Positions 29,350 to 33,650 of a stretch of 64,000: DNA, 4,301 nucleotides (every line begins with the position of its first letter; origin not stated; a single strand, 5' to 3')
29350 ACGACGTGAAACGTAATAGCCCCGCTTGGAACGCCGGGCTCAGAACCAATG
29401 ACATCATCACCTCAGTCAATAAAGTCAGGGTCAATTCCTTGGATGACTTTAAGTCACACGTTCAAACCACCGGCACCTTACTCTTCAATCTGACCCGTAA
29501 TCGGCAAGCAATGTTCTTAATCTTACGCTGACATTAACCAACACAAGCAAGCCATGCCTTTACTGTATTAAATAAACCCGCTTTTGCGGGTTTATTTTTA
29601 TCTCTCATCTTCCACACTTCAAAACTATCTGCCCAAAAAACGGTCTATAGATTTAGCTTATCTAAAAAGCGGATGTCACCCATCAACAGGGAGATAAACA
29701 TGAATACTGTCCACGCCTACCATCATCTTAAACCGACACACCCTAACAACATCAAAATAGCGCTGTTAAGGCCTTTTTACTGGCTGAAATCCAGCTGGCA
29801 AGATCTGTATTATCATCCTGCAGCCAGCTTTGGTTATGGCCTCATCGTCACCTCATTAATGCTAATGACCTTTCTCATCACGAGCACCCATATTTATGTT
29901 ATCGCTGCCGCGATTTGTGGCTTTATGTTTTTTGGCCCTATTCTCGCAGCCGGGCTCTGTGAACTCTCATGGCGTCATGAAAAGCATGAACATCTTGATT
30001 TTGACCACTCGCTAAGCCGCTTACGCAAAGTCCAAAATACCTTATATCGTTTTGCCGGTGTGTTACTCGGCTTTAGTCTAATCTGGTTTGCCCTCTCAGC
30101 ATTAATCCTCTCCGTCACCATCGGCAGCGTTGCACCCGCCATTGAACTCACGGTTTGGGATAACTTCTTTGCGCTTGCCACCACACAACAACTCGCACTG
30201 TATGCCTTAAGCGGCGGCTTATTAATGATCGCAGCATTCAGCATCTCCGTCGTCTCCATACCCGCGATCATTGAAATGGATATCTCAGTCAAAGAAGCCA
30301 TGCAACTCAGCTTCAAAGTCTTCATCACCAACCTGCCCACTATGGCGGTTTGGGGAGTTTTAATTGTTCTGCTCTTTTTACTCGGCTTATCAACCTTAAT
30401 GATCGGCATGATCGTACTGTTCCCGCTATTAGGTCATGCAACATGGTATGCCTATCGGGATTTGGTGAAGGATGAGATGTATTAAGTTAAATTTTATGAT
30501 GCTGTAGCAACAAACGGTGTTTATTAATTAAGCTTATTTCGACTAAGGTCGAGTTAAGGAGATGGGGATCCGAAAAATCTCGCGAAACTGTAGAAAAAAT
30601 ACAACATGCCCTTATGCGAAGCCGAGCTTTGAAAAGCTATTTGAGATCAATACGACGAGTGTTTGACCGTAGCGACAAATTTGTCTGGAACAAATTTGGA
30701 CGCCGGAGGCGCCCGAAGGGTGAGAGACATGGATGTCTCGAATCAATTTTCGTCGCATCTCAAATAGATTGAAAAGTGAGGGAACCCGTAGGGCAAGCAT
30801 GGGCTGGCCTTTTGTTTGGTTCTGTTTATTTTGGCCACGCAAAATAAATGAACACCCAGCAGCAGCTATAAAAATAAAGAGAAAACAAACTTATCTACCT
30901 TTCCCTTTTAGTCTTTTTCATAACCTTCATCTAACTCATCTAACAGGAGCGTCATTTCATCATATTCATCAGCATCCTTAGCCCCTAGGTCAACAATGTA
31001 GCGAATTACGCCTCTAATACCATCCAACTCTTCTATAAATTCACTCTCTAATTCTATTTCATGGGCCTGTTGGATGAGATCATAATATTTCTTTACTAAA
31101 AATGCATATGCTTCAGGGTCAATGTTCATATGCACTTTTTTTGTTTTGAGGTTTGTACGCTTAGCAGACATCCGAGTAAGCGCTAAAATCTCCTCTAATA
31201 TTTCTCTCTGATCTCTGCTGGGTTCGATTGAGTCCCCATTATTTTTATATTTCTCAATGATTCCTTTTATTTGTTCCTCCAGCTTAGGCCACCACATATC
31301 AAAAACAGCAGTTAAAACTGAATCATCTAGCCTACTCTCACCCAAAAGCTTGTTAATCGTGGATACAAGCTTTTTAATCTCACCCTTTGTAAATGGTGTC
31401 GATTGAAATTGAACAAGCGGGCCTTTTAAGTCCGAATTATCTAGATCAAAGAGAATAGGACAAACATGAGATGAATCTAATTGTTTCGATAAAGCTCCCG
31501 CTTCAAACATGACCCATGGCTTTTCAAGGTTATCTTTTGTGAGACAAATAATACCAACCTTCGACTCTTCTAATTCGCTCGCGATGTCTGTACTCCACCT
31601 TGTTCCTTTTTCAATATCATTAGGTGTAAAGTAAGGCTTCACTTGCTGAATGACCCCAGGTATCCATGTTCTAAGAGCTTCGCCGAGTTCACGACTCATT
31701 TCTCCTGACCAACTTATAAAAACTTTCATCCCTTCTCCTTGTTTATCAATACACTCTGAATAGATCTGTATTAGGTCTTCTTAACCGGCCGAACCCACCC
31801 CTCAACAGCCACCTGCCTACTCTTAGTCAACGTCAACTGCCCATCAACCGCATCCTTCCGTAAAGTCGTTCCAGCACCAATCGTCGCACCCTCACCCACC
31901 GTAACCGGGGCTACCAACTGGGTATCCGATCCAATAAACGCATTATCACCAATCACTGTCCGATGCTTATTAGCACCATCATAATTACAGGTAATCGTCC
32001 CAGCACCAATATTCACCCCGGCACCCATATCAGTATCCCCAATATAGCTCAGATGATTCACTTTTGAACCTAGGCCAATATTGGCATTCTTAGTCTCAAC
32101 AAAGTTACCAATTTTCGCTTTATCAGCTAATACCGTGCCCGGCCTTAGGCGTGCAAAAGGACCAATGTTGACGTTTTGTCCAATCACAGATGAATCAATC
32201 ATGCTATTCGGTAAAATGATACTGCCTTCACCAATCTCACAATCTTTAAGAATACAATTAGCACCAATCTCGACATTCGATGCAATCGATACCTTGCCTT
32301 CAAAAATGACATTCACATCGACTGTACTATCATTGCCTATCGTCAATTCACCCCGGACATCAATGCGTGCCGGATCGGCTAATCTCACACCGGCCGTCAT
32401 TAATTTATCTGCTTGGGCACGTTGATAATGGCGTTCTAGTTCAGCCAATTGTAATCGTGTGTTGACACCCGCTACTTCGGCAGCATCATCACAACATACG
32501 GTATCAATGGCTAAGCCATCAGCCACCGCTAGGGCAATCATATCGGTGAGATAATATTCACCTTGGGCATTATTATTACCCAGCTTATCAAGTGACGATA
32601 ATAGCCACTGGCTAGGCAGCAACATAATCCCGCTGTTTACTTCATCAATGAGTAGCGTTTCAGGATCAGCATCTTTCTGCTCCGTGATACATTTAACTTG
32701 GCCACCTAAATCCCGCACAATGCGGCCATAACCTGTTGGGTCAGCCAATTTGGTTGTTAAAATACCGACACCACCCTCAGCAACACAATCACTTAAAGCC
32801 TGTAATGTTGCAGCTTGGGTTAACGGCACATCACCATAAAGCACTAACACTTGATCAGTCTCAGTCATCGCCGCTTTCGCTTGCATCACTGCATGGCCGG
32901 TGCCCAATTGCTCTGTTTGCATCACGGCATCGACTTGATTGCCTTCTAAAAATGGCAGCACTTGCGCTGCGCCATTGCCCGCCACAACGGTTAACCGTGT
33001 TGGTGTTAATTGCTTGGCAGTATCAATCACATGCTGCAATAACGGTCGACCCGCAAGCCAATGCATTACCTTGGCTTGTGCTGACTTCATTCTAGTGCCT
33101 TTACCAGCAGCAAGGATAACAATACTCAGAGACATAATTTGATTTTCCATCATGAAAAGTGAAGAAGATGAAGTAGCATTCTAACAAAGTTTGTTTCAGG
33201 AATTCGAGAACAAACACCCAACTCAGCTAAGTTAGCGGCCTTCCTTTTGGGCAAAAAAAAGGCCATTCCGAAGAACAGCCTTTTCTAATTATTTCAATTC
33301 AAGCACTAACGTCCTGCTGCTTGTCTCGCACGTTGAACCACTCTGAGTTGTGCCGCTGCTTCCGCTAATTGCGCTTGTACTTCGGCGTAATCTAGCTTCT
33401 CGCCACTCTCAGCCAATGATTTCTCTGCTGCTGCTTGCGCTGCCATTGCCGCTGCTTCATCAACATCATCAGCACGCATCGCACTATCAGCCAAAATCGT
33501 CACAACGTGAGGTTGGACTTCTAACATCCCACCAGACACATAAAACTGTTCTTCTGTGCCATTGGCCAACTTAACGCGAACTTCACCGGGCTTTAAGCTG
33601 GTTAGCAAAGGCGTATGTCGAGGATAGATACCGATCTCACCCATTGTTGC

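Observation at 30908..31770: Orphan TIR-domain gene inserted directly behind glmU, with no known TIR-system partner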

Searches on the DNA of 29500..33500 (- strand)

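Call 26: search_rna_families(source=window, start=29500, end=33500, threshold=evalue, max_evalue=1)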
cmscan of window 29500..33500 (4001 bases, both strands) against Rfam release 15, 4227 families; matches with E-value up to 1: 3.
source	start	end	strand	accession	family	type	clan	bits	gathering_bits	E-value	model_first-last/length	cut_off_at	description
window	29566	29627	-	RF02063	STnc350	Gene; sRNA;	-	22.7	60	0.6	1-68/68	no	Salmonella enterica sRNA STnc350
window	29543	29599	+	RF00057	RyhB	Gene; sRNA;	-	22.2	55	0.75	1-67/67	no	RyhB RNA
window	30284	30331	-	RF01304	sR5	Gene; snRNA; snoRNA; CD-box;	-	19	40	0.31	1-53/53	no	Small nucleolar RNA sR5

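Call 70: search_dna_similar(query=L120:4001-4819:+, collection=ecoli_genomes, mode=near, max_rows=12, rows=spread)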
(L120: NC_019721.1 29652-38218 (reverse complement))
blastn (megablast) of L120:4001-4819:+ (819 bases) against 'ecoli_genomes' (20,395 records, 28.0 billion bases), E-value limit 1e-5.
No match.

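Call 71: search_dna_similar(query=L119:2803-4948:+, collection=ecoli_genomes, mode=near, max_rows=10)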
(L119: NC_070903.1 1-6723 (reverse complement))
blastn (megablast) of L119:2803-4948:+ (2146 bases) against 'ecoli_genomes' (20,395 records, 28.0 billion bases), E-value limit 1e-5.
Records with a match: 14; places in all: 14; records where one place covers at least 80% of the query: 14.
Genomes with a match: 14 of 5426; with a place that covers at least 80% of the query: 14. Places per genome that has any: lowest 1, median 1, highest 1. On chromosomes: 14 places; on plasmids: 0.
Best place of each record, by identity: >=99% 14.
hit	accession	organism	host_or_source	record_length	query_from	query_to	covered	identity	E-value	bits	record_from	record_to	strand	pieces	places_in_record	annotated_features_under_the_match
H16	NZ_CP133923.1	Escherichia coli strain M21816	Homo sapiens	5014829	1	2146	100%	100.0%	0e+0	3958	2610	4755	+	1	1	toll/interleukin-1 receptor domain-containing protein | hypothetical protein (x2)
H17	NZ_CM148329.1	Escherichia coli strain 01G17CRGN001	Homo sapiens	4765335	1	2146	100%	99.8%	0e+0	3936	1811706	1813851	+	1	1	toll/interleukin-1 receptor domain-containing protein | hypothetical protein (x2)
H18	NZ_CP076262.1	Escherichia coli strain 0-4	Homo sapiens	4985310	17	2146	99%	99.9%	0e+0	3923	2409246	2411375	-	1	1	toll/interleukin-1 receptor domain-containing protein | hypothetical protein (x2)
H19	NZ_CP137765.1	Escherichia coli strain GCEC19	missing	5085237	17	2146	99%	99.9%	0e+0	3923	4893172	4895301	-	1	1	toll/interleukin-1 receptor domain-containing protein | hypothetical protein (x2)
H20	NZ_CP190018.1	Escherichia coli strain EC17CM6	chicken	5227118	17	2146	99%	99.9%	0e+0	3923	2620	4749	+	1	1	toll/interleukin-1 receptor domain-containing protein | hypothetical protein (x2)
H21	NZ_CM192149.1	Escherichia coli strain Ec-U3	Homo sapiens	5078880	17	2146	99%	99.9%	0e+0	3923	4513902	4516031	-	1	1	toll/interleukin-1 receptor domain-containing protein | hypothetical protein (x2)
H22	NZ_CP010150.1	Escherichia coli strain D7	dog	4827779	17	2146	99%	99.9%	0e+0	3917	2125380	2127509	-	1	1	toll/interleukin-1 receptor domain-containing protein | hypothetical protein (x2)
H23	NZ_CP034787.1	Escherichia coli strain ECCNB20-2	chicken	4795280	17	2146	99%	99.9%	0e+0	3917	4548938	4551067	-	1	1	toll/interleukin-1 receptor domain-containing protein | hypothetical protein (x2)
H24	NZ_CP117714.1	Escherichia coli strain PBS4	Duck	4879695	17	2146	99%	99.9%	0e+0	3917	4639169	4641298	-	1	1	toll/interleukin-1 receptor domain-containing protein | hypothetical protein (x2)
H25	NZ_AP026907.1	Escherichia coli strain MY732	Canis lupus familiaris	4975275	17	2146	99%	99.9%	0e+0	3917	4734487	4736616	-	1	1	toll/interleukin-1 receptor domain-containing protein | hypothetical protein (x2)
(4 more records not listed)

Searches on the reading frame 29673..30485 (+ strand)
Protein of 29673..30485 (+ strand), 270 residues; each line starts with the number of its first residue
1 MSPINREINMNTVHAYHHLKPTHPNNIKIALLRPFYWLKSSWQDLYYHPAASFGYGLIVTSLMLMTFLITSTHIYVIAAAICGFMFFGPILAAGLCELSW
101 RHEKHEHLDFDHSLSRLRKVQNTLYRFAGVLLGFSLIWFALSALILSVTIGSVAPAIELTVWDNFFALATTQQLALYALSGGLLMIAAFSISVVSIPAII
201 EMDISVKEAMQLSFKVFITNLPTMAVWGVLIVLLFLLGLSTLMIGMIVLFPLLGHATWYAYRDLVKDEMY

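Call 3: search_protein_families(library=pfam, proteins=[window:29673-30485:+], max_evalue=1)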
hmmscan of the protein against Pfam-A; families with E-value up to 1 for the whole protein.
window:29673-30485:+ (270 aa): 1 family
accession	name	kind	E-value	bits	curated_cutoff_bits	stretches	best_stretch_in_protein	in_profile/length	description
PF09955.14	DUF2189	-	9.2e-21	74.8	26.2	1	79-200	3-125/126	Predicted integral membrane protein (DUF2189)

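Call 89: search_protein_families(library=padloc, proteins=[L099:7529-8347:+], max_evalue=0.001)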
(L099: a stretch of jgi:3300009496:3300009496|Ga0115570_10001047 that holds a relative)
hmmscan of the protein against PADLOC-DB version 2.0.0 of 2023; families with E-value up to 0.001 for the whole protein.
L099:7529-8347:+ (273 aa): 6 families
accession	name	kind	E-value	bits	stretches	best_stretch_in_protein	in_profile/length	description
PDLC02334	AbiTii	-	2.1e-34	117.5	1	2-161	26-183/185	AbiTii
PDLC04448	PDC-M14B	-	2.9e-10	38.2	1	153-263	144-255/275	-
PDLC04453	PDC-M14B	-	1.2e-09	36.1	1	164-269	158-265/276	-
PDLC04449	PDC-M14B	-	4.6e-07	27.6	1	169-264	160-253/267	-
PDLC04451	PDC-M14B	-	4.3e-06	24.7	1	162-264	155-251/261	-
PDLC02333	AbiTi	-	1.2e-05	23.5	1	166-271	4-112/114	AbiTi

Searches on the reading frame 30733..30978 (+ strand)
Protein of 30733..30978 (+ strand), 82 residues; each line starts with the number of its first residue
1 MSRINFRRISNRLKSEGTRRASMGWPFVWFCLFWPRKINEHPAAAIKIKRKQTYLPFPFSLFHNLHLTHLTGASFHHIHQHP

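Call 66: search_protein_families(library=pfam, proteins=[window:30733-30978:+], max_evalue=1)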
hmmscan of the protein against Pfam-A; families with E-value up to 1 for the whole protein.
window:30733-30978:+ (82 aa): 0 families
